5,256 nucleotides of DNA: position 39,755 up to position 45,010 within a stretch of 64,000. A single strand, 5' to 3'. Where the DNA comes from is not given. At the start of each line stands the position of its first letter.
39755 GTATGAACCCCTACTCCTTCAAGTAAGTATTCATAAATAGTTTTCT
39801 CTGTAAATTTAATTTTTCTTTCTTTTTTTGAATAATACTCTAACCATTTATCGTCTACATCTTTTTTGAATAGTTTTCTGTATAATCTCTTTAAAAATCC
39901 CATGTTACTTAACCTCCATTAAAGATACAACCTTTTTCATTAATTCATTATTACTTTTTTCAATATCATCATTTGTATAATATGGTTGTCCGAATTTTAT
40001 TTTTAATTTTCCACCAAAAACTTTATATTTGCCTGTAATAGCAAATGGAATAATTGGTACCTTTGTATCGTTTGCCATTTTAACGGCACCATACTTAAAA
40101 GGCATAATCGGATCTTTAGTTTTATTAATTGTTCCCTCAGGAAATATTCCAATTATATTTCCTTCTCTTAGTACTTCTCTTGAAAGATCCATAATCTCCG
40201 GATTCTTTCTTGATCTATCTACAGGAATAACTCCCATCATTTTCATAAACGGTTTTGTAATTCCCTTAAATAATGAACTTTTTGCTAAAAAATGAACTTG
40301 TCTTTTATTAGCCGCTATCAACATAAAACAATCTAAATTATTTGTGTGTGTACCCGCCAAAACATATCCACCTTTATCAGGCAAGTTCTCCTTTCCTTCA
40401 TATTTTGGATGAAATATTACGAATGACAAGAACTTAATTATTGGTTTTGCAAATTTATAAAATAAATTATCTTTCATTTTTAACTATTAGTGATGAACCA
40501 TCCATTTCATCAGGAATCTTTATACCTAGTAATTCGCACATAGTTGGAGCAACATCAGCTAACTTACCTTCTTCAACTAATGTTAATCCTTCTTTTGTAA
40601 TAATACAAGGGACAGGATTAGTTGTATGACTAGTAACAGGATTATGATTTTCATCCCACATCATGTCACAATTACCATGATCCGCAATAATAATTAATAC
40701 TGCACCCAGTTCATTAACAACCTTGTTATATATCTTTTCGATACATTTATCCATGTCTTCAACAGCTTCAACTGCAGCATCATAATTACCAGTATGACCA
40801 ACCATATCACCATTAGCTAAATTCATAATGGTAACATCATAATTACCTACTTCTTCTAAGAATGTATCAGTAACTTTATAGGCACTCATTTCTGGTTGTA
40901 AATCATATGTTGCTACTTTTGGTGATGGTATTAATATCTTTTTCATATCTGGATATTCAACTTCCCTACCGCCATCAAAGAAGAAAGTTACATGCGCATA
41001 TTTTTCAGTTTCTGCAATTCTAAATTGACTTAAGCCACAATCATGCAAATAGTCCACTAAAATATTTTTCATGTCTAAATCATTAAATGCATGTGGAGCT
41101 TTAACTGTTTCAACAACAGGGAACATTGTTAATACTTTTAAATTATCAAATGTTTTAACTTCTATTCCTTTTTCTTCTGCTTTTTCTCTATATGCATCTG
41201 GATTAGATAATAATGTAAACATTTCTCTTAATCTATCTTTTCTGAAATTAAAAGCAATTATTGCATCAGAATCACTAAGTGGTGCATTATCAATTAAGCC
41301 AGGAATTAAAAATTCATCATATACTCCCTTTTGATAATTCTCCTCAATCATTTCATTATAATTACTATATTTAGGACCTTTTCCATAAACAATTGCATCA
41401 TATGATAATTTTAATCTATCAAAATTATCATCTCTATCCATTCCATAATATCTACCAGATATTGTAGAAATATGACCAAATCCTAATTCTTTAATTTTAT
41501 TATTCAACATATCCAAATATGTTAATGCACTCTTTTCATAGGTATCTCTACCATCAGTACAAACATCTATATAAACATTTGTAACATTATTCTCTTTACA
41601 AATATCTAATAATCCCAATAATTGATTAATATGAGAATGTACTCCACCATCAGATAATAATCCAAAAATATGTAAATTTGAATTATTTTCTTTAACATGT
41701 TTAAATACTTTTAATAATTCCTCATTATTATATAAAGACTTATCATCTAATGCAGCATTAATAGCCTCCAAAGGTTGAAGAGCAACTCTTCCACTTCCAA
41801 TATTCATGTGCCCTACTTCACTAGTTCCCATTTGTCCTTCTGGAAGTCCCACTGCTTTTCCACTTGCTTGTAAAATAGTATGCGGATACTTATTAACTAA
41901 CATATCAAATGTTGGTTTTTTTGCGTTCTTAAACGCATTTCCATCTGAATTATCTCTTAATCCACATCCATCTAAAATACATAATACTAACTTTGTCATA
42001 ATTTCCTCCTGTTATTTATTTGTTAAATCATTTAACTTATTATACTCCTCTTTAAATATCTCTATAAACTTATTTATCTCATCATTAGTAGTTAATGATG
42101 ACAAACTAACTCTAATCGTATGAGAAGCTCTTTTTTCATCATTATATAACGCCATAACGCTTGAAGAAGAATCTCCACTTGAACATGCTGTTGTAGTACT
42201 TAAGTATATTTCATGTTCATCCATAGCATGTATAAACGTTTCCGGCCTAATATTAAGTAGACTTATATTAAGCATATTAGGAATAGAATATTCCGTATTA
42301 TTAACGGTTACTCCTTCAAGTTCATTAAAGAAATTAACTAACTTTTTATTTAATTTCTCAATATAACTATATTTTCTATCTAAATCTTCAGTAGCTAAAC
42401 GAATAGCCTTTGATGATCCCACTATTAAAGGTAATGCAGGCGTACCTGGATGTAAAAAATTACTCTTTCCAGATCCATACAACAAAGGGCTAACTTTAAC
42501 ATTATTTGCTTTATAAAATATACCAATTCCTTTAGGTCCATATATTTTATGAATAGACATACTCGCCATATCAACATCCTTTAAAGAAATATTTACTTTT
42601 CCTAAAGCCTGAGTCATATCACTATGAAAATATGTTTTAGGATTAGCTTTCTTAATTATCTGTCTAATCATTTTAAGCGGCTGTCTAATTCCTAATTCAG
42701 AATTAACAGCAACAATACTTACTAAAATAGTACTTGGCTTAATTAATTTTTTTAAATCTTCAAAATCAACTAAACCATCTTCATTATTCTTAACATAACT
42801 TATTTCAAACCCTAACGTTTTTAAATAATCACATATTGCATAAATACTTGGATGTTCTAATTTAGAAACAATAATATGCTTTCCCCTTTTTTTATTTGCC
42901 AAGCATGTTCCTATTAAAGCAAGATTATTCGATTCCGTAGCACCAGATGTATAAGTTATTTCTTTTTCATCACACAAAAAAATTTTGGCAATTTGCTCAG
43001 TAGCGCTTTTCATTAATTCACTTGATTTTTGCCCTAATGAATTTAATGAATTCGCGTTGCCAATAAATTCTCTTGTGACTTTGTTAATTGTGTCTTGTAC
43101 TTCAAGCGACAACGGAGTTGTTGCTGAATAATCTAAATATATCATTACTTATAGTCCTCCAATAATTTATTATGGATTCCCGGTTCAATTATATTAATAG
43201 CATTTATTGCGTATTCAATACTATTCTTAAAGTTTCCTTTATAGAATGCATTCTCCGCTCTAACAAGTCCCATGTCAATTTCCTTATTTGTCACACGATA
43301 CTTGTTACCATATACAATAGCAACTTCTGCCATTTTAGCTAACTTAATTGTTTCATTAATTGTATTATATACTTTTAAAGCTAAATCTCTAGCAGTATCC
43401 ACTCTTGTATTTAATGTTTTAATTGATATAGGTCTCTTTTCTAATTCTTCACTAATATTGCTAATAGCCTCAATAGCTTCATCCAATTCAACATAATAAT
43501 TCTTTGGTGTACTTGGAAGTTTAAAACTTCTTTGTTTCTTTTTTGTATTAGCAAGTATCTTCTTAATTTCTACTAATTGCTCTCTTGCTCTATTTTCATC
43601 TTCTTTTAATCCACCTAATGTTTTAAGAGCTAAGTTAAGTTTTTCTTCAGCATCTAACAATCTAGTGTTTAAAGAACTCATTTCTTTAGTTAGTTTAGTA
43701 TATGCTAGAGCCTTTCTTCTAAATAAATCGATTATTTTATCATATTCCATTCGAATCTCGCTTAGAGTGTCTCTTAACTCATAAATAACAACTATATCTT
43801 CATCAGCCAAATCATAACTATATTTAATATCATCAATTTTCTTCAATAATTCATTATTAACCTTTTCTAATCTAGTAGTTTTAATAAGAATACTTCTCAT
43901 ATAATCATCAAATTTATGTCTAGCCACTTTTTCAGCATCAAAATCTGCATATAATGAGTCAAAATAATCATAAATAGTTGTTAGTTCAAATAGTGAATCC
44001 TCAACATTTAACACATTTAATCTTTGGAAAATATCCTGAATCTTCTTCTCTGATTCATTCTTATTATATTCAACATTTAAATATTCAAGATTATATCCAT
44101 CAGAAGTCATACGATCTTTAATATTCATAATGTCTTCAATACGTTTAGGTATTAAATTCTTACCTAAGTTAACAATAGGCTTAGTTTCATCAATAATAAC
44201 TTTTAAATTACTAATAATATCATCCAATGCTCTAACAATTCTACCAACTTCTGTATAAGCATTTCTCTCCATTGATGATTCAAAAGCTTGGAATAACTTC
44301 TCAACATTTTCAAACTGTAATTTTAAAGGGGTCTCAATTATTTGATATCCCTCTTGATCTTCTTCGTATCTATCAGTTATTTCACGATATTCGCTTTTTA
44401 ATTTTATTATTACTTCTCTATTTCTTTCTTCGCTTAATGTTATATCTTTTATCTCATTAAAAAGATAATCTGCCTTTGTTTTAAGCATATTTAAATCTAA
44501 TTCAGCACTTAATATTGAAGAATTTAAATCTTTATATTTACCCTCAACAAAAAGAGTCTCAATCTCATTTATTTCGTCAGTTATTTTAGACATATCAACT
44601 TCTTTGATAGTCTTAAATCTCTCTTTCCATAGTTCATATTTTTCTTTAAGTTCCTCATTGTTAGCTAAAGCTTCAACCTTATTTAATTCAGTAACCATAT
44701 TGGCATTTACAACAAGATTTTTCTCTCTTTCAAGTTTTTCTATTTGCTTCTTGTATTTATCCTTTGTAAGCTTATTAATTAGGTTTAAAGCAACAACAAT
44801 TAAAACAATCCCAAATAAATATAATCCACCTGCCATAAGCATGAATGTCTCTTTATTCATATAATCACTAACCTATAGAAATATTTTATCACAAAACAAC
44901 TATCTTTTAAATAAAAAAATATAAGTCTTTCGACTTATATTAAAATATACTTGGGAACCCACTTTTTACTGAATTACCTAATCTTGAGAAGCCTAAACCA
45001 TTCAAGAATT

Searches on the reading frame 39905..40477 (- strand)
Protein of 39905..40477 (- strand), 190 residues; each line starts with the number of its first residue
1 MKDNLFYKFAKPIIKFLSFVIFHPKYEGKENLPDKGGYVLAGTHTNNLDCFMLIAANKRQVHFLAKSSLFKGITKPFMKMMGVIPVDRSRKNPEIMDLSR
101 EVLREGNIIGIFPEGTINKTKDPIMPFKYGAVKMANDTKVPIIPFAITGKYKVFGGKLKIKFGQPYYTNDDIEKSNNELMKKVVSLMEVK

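Call 22: search_protein_families(library=pfam, proteins=[window:39905-40477:-], max_evalue=0.001)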
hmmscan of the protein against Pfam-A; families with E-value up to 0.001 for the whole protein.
window:39905-40477:- (190 aa): 1 family
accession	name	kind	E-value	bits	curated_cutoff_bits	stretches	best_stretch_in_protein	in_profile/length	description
PF01553.26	Acyltransferase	-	1.9e-31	109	23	1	25-147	3-131/132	Acyltransferase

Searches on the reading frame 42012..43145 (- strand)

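Call 22: search_protein_families(library=pfam, proteins=[window:42012-43145:-], max_evalue=0.001)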
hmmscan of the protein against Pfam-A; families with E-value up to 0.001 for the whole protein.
window:42012-43145:- (377 aa): 1 family
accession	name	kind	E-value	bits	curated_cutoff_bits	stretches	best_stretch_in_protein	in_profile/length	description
PF00266.25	Aminotran_5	-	5.6e-61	207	21.5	1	2-360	1-371/371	Aminotransferase class-V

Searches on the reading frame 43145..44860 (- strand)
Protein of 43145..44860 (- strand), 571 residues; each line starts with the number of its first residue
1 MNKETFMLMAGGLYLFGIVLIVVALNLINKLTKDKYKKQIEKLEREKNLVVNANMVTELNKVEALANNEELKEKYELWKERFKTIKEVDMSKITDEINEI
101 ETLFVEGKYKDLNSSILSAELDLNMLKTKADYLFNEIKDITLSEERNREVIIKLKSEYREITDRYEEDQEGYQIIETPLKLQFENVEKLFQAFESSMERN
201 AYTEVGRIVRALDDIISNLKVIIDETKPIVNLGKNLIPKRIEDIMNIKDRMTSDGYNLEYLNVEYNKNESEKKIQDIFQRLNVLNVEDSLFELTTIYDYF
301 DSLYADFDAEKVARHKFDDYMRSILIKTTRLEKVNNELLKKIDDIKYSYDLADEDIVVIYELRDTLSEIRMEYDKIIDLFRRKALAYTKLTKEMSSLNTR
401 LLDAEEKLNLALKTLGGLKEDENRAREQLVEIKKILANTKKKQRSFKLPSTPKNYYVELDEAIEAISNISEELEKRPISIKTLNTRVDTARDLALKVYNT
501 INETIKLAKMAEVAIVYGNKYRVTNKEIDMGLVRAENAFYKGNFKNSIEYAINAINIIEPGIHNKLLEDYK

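Call 16: search_protein_families(library=pfam, proteins=[window:43145-44860:-], max_evalue=0.01)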
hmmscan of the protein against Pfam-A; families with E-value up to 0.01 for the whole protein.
window:43145-44860:- (571 aa): 1 family
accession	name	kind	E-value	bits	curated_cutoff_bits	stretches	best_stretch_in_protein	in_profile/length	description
PF06160.17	EzrA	-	1.8e-91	307.6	39.6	1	15-570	2-557/557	Septation ring formation regulator, EzrA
